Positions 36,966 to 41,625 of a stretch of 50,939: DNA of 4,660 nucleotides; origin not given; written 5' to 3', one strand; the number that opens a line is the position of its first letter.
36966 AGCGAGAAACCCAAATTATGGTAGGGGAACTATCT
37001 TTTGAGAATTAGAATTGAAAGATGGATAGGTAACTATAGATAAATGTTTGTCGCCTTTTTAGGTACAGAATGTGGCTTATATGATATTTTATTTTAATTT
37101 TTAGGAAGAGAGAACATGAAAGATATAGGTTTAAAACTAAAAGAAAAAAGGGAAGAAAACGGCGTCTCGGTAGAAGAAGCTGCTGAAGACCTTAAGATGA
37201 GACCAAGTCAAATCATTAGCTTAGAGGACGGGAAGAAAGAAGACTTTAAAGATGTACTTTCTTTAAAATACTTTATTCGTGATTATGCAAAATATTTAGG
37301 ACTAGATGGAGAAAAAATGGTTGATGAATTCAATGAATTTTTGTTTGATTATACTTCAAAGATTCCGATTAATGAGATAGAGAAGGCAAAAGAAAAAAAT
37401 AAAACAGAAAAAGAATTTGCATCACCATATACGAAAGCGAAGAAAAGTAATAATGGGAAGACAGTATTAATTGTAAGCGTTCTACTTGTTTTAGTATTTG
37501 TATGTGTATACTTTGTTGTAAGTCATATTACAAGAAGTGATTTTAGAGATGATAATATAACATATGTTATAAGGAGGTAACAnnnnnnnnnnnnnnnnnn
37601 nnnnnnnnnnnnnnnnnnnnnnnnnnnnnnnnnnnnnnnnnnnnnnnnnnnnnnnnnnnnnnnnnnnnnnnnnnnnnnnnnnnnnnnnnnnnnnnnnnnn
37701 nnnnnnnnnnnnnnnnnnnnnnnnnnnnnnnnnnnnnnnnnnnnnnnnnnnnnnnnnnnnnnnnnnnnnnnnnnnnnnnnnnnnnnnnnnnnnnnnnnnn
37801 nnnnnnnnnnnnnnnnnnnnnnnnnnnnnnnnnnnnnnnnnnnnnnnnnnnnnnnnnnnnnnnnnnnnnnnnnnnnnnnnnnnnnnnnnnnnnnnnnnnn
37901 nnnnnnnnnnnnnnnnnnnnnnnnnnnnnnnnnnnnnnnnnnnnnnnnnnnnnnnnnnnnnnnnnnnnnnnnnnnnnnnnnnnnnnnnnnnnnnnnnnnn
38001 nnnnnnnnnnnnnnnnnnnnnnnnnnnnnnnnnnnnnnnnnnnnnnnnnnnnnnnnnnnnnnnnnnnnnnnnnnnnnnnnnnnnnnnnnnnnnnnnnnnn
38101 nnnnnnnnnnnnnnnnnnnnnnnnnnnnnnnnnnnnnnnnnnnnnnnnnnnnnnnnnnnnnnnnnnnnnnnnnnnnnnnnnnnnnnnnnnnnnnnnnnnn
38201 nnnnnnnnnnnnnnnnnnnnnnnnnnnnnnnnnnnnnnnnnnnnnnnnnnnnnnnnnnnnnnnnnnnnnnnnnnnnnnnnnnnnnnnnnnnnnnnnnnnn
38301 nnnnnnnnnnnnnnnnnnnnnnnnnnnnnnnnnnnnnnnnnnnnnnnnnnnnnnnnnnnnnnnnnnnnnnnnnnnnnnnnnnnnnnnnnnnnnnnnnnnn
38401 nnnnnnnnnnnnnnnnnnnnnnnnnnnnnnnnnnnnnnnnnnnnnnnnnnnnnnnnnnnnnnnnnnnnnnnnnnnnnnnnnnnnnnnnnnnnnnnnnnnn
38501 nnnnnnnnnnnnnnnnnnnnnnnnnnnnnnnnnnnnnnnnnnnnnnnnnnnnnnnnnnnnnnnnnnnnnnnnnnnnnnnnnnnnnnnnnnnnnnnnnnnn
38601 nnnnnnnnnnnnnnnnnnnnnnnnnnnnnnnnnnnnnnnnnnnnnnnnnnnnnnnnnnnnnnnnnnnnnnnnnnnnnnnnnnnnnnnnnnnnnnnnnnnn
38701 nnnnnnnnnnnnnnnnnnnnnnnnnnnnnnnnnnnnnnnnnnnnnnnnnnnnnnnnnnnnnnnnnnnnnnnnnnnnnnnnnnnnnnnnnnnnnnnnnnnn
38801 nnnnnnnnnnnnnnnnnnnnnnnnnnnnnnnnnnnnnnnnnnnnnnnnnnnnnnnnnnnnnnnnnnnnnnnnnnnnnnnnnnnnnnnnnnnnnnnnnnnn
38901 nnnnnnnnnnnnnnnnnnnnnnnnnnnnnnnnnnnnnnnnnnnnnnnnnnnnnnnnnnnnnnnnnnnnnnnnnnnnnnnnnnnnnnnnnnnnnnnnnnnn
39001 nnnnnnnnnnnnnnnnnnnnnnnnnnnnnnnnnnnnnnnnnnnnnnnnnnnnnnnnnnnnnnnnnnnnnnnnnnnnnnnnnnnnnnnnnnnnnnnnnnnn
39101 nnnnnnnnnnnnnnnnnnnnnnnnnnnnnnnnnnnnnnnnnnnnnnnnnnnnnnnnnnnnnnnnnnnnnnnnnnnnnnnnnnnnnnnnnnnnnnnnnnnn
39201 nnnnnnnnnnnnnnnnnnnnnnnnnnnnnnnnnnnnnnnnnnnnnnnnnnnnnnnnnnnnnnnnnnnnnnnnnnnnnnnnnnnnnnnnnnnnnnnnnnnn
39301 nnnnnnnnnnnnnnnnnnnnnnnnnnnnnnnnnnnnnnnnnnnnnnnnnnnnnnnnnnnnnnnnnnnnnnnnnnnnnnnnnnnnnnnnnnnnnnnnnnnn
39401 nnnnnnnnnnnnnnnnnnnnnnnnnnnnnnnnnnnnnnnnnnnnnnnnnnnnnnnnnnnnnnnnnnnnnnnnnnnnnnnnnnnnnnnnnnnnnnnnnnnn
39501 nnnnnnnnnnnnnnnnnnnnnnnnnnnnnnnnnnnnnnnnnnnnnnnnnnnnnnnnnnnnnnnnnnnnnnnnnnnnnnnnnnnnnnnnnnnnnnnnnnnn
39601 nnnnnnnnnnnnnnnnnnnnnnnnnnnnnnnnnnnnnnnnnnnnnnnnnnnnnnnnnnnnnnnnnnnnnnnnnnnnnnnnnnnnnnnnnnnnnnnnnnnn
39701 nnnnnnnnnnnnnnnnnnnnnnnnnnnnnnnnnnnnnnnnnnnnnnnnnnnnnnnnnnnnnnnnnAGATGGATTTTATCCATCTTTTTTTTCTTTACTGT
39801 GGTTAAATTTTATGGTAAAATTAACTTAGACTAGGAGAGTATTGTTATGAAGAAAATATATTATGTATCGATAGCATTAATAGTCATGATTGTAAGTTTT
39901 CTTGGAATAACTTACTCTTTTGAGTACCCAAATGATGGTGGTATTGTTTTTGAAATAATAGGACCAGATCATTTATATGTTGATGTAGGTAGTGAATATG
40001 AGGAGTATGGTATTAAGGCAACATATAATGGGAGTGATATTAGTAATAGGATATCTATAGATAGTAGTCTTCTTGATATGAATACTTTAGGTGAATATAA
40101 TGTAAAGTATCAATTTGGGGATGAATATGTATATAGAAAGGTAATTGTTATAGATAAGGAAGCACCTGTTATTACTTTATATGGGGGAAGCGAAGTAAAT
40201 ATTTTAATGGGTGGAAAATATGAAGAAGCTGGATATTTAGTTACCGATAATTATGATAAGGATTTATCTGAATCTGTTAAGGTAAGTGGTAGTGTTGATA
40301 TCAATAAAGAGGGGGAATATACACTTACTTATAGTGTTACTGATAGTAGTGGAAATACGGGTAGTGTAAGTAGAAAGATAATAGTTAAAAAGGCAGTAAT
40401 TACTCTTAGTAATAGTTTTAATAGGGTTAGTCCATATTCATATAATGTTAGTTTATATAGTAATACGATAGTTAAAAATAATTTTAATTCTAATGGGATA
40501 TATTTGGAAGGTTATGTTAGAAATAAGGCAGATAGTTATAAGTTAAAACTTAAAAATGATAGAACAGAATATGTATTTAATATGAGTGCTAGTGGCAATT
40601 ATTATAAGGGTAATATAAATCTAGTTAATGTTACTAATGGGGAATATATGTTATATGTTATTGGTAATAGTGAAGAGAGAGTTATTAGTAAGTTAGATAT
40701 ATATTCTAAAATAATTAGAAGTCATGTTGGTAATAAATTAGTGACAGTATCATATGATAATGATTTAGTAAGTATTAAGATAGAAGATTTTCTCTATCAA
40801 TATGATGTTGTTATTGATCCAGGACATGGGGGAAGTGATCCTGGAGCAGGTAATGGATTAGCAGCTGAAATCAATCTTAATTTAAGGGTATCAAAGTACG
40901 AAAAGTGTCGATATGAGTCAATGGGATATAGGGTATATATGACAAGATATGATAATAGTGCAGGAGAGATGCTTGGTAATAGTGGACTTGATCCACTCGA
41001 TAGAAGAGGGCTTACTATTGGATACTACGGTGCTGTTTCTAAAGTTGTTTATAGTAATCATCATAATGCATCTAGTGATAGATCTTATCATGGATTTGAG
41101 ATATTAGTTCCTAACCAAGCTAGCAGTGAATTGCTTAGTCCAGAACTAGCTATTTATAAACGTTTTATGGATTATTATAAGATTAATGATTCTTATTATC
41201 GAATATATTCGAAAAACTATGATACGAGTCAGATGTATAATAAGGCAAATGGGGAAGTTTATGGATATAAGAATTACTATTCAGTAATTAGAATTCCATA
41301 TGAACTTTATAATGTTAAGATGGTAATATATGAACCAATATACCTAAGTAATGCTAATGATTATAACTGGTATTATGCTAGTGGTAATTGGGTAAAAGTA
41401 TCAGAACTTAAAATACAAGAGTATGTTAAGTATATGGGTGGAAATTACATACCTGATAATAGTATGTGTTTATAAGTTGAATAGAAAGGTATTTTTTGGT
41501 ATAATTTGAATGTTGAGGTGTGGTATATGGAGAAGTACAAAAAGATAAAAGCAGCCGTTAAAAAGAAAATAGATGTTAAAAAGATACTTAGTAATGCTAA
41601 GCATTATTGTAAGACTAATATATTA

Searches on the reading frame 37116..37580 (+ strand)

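Call 99: search_protein_families(library=pfam, proteins=[window:37116-37580:+])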
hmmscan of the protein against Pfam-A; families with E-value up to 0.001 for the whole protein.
window:37116-37580:+ (154 aa): 4 families
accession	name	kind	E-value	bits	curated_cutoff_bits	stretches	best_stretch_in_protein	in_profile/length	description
PF13413.12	HTH_25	-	6.9e-15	55.1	24.6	1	8-67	2-61/62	Helix-turn-helix domain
PF12844.13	HTH_19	-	4.4e-07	30.2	30.2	1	7-66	3-55/64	Helix-turn-helix domain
PF13560.12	HTH_31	-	0.00014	22.5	27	1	4-66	2-59/64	Helix-turn-helix domain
PF01381.28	HTH_3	-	0.00035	21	23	1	8-41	1-34/55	Helix-turn-helix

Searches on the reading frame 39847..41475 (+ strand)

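Call 37: search_protein_families(library=pfam, proteins=[window:39847-41475:+])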
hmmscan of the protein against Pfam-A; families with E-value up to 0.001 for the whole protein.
window:39847-41475:+ (542 aa): 3 families
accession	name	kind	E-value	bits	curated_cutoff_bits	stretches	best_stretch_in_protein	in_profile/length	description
PF16403.11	Bact_surface_Ig-like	-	5.6e-34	116.4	27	2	109-180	1-71/71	Bacterial surface protein, Ig-like domain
PF01520.23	Amidase_3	-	4.2e-15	56.7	27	1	321-509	1-155/174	N-acetylmuramoyl-L-alanine amidase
PF07523.18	Big_3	-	0.00025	21.7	21.2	0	120-166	9-59/68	Bacterial Ig-like domain (group 3)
